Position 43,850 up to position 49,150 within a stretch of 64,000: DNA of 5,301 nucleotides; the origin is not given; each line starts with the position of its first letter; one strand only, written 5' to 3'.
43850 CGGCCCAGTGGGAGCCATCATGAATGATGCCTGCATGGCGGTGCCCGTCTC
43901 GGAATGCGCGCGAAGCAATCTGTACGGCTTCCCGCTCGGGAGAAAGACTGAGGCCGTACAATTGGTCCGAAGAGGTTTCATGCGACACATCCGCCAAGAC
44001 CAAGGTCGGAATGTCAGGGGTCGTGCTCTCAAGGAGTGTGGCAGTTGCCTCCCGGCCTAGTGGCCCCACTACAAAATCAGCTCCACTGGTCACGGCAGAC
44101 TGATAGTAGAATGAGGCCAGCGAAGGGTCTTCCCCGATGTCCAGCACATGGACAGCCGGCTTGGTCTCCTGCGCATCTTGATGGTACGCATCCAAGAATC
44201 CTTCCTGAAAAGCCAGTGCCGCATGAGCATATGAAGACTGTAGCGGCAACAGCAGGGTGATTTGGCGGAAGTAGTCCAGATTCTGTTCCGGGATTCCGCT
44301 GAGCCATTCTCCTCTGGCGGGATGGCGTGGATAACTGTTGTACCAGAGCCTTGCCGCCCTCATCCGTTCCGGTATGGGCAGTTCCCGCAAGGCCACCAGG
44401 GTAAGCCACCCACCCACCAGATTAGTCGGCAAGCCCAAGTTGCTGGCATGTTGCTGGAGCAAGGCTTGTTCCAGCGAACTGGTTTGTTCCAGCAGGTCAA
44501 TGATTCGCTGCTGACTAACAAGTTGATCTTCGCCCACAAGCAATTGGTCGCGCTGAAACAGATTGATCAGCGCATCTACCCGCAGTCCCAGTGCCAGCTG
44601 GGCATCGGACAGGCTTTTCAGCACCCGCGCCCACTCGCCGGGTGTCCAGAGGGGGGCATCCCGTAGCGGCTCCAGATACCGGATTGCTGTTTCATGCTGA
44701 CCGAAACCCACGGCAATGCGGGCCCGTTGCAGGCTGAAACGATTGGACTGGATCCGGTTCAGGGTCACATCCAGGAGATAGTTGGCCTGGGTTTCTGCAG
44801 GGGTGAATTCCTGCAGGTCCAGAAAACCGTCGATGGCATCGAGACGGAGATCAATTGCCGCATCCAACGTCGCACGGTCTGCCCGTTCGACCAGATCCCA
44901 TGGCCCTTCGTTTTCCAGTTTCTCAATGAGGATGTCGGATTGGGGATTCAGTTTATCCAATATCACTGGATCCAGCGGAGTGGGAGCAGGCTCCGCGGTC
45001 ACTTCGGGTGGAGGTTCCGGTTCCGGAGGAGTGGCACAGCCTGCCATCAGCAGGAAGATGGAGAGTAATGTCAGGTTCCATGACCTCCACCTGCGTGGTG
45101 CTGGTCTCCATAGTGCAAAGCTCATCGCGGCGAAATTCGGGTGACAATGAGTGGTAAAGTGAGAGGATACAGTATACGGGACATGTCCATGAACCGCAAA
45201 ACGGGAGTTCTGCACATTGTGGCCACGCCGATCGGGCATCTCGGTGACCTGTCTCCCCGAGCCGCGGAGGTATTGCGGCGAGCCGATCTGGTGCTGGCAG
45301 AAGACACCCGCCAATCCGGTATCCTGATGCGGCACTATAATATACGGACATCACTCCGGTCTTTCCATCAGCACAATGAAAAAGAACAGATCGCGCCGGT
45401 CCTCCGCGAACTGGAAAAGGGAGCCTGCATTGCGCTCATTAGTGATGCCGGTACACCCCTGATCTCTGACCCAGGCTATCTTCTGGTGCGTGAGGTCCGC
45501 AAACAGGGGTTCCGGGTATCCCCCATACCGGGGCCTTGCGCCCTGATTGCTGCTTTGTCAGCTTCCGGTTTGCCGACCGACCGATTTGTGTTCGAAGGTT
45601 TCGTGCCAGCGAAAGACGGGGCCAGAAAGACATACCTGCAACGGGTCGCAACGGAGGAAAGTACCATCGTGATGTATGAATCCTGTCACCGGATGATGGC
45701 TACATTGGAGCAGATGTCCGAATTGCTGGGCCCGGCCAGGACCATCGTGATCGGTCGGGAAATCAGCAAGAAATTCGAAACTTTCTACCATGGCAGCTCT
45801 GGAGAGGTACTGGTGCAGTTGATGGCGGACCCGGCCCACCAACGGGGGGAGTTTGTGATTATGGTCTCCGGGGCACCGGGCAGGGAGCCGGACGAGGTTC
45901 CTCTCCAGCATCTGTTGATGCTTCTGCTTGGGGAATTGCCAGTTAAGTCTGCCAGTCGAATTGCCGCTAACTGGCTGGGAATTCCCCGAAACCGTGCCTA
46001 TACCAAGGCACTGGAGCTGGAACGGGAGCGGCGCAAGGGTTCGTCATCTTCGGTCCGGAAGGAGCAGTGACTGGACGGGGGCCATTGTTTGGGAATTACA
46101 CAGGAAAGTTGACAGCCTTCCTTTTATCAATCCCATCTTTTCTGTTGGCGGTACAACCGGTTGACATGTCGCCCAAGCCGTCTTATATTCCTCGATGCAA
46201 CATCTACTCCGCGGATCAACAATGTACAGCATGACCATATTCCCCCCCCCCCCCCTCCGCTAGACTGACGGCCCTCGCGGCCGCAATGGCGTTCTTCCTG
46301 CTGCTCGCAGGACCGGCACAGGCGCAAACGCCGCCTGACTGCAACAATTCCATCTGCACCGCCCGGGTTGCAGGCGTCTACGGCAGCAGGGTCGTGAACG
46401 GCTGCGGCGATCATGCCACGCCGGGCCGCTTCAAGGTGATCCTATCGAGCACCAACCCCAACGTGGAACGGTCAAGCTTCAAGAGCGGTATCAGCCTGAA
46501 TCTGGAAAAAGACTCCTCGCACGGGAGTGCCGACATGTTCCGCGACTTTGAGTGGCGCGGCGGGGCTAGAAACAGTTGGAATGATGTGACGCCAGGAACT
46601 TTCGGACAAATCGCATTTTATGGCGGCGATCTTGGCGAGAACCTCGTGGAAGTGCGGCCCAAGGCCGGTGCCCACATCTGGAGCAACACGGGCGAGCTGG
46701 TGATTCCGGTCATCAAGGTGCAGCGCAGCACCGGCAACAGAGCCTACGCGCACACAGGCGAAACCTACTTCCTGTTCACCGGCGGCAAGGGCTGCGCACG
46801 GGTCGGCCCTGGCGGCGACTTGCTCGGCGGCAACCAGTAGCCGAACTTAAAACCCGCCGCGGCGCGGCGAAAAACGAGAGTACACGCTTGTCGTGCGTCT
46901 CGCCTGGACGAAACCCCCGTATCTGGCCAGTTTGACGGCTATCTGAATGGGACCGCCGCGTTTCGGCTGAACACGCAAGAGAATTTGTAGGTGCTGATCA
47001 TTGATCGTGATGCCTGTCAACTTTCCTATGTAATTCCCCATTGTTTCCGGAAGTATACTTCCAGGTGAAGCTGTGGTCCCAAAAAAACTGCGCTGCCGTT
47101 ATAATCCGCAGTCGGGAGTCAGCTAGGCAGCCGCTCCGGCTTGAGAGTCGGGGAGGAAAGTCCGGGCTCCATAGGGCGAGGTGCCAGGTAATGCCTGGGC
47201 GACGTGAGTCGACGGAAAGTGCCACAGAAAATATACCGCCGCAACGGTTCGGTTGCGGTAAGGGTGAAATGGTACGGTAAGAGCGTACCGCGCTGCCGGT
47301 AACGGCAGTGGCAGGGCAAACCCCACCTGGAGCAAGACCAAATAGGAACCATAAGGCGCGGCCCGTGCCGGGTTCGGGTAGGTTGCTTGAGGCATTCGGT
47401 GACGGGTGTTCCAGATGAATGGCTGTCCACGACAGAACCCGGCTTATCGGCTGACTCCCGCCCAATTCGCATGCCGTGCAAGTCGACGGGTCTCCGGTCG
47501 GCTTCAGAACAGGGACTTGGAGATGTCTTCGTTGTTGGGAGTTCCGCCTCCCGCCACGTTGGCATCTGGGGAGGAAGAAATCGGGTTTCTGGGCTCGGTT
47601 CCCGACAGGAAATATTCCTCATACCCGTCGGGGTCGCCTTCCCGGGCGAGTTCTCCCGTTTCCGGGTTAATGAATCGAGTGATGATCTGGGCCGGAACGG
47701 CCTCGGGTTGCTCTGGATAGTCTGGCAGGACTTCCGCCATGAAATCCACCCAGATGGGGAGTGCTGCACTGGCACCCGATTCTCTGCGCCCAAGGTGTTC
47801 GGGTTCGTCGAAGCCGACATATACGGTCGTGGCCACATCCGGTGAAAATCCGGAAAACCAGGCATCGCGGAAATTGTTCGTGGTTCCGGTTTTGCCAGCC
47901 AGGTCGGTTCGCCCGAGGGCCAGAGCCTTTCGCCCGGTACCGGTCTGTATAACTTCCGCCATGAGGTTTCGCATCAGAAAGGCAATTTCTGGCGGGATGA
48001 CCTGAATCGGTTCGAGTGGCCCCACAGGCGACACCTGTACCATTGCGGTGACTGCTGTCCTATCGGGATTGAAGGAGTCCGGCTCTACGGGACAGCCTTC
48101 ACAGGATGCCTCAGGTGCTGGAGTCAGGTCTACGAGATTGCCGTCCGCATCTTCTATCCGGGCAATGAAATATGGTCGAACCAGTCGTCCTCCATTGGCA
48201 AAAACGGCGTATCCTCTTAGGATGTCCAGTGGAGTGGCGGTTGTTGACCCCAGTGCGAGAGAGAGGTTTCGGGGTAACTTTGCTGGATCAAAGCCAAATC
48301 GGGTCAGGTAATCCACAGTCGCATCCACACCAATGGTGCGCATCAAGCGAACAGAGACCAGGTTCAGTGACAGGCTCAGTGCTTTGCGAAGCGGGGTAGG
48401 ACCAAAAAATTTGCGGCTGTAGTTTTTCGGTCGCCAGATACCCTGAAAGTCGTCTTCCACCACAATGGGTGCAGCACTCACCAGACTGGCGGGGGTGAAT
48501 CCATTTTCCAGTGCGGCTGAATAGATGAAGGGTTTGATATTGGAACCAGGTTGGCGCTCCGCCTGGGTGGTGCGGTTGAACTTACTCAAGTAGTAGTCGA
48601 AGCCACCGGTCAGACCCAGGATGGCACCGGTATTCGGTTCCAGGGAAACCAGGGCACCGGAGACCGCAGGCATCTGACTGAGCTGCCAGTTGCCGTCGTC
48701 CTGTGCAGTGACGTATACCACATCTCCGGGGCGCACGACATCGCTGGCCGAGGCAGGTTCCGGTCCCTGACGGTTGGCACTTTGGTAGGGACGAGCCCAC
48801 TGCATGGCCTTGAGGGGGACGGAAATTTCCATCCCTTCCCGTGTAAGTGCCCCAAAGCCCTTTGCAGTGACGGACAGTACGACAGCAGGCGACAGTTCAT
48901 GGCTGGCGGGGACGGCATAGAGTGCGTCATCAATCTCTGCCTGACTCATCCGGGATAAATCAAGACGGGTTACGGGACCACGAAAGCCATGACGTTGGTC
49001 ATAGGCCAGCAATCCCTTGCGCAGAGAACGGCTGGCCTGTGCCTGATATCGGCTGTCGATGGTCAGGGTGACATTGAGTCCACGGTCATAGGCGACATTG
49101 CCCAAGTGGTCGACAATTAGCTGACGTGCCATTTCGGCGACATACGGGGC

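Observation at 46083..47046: Transposase-less mobile cassette delivering a secreted protein between rsmI and rnpB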

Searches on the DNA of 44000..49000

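Call 6: search_rna_families(source=window, start=44000, end=49000, threshold=gathering)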
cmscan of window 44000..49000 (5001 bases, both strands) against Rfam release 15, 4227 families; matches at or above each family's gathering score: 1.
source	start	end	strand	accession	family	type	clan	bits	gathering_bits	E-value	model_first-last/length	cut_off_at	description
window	47115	47462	+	RF00010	RNaseP_bact_a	Gene; ribozyme;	CL00002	343.7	100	4.1e-113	1-367/367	no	Bacterial RNase P class A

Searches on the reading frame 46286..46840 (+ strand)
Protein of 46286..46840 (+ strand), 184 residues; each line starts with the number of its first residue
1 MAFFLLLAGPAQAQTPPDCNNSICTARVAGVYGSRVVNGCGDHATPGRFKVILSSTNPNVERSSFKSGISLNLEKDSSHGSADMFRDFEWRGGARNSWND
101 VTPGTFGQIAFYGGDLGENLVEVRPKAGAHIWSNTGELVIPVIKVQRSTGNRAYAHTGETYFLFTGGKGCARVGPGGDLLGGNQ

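Call 18: search_protein_families(library=pfam, proteins=[window:46286-46840:+], max_evalue=1)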
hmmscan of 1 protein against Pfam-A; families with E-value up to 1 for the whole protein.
window:46286-46840:+ (184 aa): 0 families

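Call 19: search_protein_families(library=ncbifam, proteins=[window:46286-46840:+], max_evalue=1)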
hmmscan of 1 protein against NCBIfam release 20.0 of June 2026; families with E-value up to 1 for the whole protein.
window:46286-46840:+ (184 aa): 0 families

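Call 20: find_homologous_proteins(query=window:46286-46837:+)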
Query window:46286-46837:+ (184 aa): 77 proteins with E <= 0.001 among 227 candidates.
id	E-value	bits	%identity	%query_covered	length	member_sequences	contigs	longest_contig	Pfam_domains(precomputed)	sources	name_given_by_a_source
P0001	3.3e-122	423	100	100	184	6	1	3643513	-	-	-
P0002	6.8e-92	325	80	94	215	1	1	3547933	-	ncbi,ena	-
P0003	1.9e-87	310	77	97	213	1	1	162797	-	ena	-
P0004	2.8e-79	283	73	89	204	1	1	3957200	-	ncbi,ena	-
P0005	2.3e-77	277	73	94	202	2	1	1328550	-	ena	-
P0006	1.6e-69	252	87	68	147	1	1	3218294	-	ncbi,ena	-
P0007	2.6e-54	202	58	97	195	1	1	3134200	-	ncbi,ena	-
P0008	2.9e-51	192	84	49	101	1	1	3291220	-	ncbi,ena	-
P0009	8.3e-51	190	83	49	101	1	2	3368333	-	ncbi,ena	-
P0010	1.2e-46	177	52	98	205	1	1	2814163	-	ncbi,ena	-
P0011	1.3e-46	177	50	100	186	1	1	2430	-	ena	-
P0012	1.5e-46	177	53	100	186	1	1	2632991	-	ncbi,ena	-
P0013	1.8e-46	176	49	94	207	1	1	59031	-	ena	-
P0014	1.9e-46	176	53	95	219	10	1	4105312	-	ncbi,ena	-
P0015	2.6e-46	176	52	93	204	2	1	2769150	-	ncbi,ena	-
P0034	6.1e-42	162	50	93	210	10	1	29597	-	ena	-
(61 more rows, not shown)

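Call 25: find_related_loci(query=A1, collection=genome_contigs, flank=4000)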
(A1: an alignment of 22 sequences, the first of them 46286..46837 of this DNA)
Query A1 (184 aa) in genome_contigs; peptide patterns used: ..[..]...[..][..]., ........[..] (x = any residue, [..] = any of these).
257 stretches matched a pattern; 119 encode a relative of the query (tblastn E <= 1e-3); the best 80 are kept; 80 distinct loci.
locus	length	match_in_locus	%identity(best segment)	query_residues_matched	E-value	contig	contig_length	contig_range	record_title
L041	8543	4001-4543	90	5-184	1e-108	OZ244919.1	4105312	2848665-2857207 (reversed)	MAG: Paracoccaceae bacterium isolate f8df0552-1f4a-462a-ab77-8dafbe711da3 genome assembly, chromosome: 1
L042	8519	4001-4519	86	1-173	3e-102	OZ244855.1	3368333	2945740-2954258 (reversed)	MAG: Candidatus Poriferihabitans sp. isolate 02711fc3-2c7e-402c-87d4-6a55832cb424 genome assembly, chromosome: 1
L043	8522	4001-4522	92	11-184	3e-102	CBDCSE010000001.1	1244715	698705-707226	MAG: Paracoccaceae bacterium isolate c3939c7c-8abd-4c83-b86c-840b32e25a08 genome assembly, contig: contig_1, whole genom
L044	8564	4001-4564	77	6-184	2e-91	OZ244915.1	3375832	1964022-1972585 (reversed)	MAG: Paracoccaceae bacterium isolate 35235c0e-462a-4969-8d08-976f402ca879 genome assembly, chromosome: 1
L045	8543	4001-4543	74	11-184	5e-85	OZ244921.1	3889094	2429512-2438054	MAG: Candidatus Azophilus sp. isolate 58b071f3-d8bb-44fc-ae66-0b25798c9caf genome assembly, chromosome: 1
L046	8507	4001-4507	73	12-173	3e-79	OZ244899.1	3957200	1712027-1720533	MAG: Alphaproteobacteria bacterium isolate 24d3793c-6b50-40cf-b56c-2e6914e210b4 genome assembly, chromosome: 1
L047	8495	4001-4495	87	9-173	1e-97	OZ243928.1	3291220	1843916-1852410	MAG: Arenicellales bacterium isolate fe9c1bdc-7ba5-488c-83e0-a220ed0af1a2 genome assembly, chromosome: 1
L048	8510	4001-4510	58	4-174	1e-64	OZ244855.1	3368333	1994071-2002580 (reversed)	MAG: Candidatus Poriferihabitans sp. isolate 02711fc3-2c7e-402c-87d4-6a55832cb424 genome assembly, chromosome: 1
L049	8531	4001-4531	58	10-184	7e-60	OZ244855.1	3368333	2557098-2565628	MAG: Candidatus Poriferihabitans sp. isolate 02711fc3-2c7e-402c-87d4-6a55832cb424 genome assembly, chromosome: 1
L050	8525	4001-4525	58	6-184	2e-57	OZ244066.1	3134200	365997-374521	MAG: Paracoccaceae bacterium isolate e57f01f6-04f4-413c-88ba-15e1a8b61a7d genome assembly, chromosome: 1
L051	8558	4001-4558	53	1-184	4e-54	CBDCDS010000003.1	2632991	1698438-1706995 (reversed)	MAG: Gammaproteobacteria bacterium isolate 7018d805-9e79-4280-bfa5-16e89684b7f5 genome assembly, contig: contig_3, whole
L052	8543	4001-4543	54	6-184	1e-52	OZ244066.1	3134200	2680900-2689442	MAG: Paracoccaceae bacterium isolate e57f01f6-04f4-413c-88ba-15e1a8b61a7d genome assembly, chromosome: 1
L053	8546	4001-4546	52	6-184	2e-51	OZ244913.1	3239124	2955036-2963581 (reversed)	MAG: uncultured Pseudohongiella sp. isolate cc582abd-05fb-43e5-914c-7960205c2c2f genome assembly, chromosome: 1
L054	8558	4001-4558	50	1-184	2e-51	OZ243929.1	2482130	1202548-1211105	MAG: Gammaproteobacteria bacterium isolate 72789958-d242-401e-9354-60f4c1901bcd genome assembly, chromosome: 1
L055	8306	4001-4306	79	80-181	2e-50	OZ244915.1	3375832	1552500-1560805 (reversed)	MAG: Paracoccaceae bacterium isolate 35235c0e-462a-4969-8d08-976f402ca879 genome assembly, chromosome: 1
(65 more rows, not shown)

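Call 30: predict_structure(alignment_id=A1)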
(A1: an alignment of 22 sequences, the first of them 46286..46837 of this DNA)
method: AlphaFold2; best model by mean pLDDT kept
length: 184 residues; sequences in the alignment: 22
mean_pLDDT: 81.8   pTM: 0.78
mean pLDDT of the five models: 81.8, 81.4, 81.0, 80.2, 79.8
residues with pLDDT >= 90: 62; 70-90: 79; 50-70: 43; < 50: 0
segments of 3 or more residues with pLDDT < 50: none
pLDDT, mean of each block of 10 residues (from residue 1): 59 77 92 90 94 94 84 72 79 92 80 91 91 61 76 84 86 74 74
secondary structure, 60 per line:
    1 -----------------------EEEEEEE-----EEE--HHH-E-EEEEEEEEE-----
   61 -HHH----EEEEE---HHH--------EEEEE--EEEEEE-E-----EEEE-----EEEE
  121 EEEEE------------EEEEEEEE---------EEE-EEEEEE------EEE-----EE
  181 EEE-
elements in order: E24-30 E36-38 E47-55 E69-73 E88-92 E95-100 E108-111 E117-125 E138-145 E155-157 E159-164 E171-173 E179-183

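Call 35: fold_search(model_id=the predicted structure, library=pdb)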
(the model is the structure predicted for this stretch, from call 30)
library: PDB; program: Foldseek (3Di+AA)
matches with E <= 10: 1217; with E <= 0.001: 0
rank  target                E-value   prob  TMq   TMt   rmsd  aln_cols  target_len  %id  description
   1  12dl_AA               2.9e-03  0.97  0.37  0.14  12.1       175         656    7  Native structure of the cytoplasmic lattice (CPL) asymmetric unit from mouse MII eggs (released 2026-04-08)
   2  9xrl_K                3.1e-03  0.99  0.39  0.14  14.3       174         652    7  Structure of mouse cytoplasmic lattice (CPL) repeating unit (released 2026-03-18)
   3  8k2h_B                4.5e-03  0.92  0.33  0.15   8.3       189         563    8  Crystal structure of Group 2Oligosaccharide/Monosaccharide-releasing beta-N-acetylhexosaminidase NgaAt from Arabidopsi (released 2024-04-24)
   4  9xrl_b                5.4e-03  0.97  0.36  0.13   6.9       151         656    6  Structure of mouse cytoplasmic lattice (CPL) repeating unit (released 2026-03-18)
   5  6ce1                  6.7e-03  0.97  0.37  0.15   6.6       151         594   10  Crystal structure of Peptidyl Arginine Deiminase Type III (PADI3) (released 2019-02-13)
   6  9sfp_Q                7.1e-03  0.97  0.37  0.13   6.2       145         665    6  Native cytoplasmic lattices from mouse oocytes (released 2026-03-18)
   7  9xrl_V                7.1e-03  0.93  0.35  0.13  14.1       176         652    6  Structure of mouse cytoplasmic lattice (CPL) repeating unit (released 2026-03-18)
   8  9huh_A                7.9e-03  0.96  0.35  0.15   6.4       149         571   11  CryoEM structure of human peptidylarginine deiminase type 4 (PAD4) in 10 mM calcium (released 2025-10-22)
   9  9huj_B                7.9e-03  0.94  0.36  0.15   6.6       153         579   10  CryoEM structure of human peptidylarginine deiminase type 4 (PAD4) in complex with heparin oligomer (12 subunits) (released 2025-10-22)
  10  8god                  7.9e-03  0.94  0.36  0.15   7.7       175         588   10  Co-crystal structure of Human Protein-arginine deiminase type-4 (PAD4) with small molecule inhibitor JBI-589 (released 2023-03-29)
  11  7d4y_A                8.4e-03  0.96  0.38  0.15   7.2       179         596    7  Structure of human wild-type peptidylarginine deiminase type III (PAD3) (released 2021-06-02)
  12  1wd8                  9.9e-03  0.94  0.35  0.15   6.8       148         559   11  Calcium free form of human peptidylarginine deiminase type4 (PAD4) (released 2004-07-13)
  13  9sfp_R                1.0e-02  0.95  0.38  0.14   7.1       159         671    8  Native cytoplasmic lattices from mouse oocytes (released 2026-03-18)
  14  9xrl_U                1.0e-02  0.92  0.36  0.13   7.0       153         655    7  Structure of mouse cytoplasmic lattice (CPL) repeating unit (released 2026-03-18)
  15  7d4y_B                1.1e-02  0.97  0.39  0.16   6.9       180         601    7  Structure of human wild-type peptidylarginine deiminase type III (PAD3) (released 2021-06-02)
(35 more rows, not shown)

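Call 57: find_encoding_contigs(protein=P0001, flank=3000, max_places=10)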
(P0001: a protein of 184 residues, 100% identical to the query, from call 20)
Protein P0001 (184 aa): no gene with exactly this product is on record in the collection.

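Call 70: search_solved_structures(query=A1, max_evalue=1)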
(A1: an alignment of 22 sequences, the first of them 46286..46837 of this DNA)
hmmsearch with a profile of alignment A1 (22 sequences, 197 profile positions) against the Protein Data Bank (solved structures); distinct sequences matched with E-value up to 1: 4.
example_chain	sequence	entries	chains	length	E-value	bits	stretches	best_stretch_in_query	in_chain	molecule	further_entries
1h6v_A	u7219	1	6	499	0.15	14.4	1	50-85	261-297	THIOREDOXIN REDUCTASE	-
3ean_A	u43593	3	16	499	0.15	14.4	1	50-85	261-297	Thioredoxin reductase 1 | Thioredoxin reductase 1, cytoplasmic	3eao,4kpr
4wj1_A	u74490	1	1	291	0.62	12.4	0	78-131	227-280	Antigen MTB48, Mycobacterial protein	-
4wj2_A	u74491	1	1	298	0.65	12.4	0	78-131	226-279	Antigen MTB48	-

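Call 71: list_cluster_members(proteins=[P0002, P0014, P0034])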
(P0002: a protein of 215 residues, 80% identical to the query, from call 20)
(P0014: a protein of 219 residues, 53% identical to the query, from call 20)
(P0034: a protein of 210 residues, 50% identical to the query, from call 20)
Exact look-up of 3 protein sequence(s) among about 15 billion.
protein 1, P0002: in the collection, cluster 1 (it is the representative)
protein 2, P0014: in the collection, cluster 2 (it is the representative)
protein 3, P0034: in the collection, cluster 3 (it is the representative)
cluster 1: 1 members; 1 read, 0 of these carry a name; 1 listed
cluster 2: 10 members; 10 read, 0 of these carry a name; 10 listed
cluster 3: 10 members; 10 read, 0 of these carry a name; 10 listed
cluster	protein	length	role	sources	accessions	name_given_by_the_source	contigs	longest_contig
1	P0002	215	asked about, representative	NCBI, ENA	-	-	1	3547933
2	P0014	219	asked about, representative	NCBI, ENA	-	-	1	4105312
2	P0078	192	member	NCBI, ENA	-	-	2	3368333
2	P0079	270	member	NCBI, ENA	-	-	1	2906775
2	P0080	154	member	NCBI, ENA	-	-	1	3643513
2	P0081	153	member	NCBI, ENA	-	-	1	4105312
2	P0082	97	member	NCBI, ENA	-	-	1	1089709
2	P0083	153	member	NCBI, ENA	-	-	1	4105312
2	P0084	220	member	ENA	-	-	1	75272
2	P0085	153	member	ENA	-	-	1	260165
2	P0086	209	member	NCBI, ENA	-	-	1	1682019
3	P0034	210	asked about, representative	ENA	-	-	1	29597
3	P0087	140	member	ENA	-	-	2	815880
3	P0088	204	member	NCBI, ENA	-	-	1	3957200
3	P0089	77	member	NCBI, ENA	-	-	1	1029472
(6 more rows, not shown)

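Call 86: fold_search(model_id=the predicted structure, library=viral)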
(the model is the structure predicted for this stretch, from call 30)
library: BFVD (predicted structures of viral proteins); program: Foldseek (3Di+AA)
matches with E <= 10: 714; with E <= 0.001: 0
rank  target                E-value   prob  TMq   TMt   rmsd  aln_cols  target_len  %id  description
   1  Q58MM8                9.2e-03  0.96  0.33  0.15   9.5       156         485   12  Glycine-rich domain-containing protein [Prochlorococcus phage P-SSM2]
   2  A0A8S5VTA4            3.5e-02  0.54  0.27  0.09   8.7       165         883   10  (no name in the UniProt tables at hand)
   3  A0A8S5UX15            3.7e-02  0.63  0.29  0.09   7.0       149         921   13  Uncharacterized protein [Siphoviridae sp. ctzO58]
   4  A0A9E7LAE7            5.4e-02  0.80  0.34  0.25   5.9       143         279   12  (no name in the UniProt tables at hand)
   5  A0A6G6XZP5            5.4e-02  0.47  0.25  0.30  14.9       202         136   10  (no name in the UniProt tables at hand)
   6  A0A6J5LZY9            5.7e-02  0.30  0.21  0.19  15.3       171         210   11  Uncharacterized protein [uncultured Caudovirales phage]
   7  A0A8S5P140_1          6.0e-02  0.72  0.31  0.07   9.3       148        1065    9  Spore coat protein H kinase fold, TRANSFERASE [Myoviridae sp. ctrCp2]
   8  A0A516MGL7            6.8e-02  0.57  0.31  0.09   8.5       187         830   12  (no name in the UniProt tables at hand)
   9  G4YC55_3              6.8e-02  0.20  0.21  0.05  10.2       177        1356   11  (no name in the UniProt tables at hand)
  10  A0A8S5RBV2            7.5e-02  0.87  0.37  0.18   6.8       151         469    9  Translocon-associated protein beta (TRAPB) [virus sp. ctOZh10]
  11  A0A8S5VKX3            8.0e-02  0.84  0.33  0.38   7.7       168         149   10  (no name in the UniProt tables at hand)
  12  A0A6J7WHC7            8.0e-02  0.18  0.19  0.11  14.7       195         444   14  Curlin associated [uncultured Caudovirales phage]
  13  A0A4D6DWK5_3          8.9e-02  0.63  0.31  0.08   9.2       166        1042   10  Uncharacterized protein [Edwardsiella phage pEt-SU]
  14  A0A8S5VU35            1.0e-01  0.38  0.29  0.09   7.5       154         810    7  Uncharacterized protein [Ackermannviridae sp.]
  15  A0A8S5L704            1.2e-01  0.33  0.26  0.14   9.7       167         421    5  Uncharacterized protein (Fragment) [Siphoviridae sp. ctNiB4]
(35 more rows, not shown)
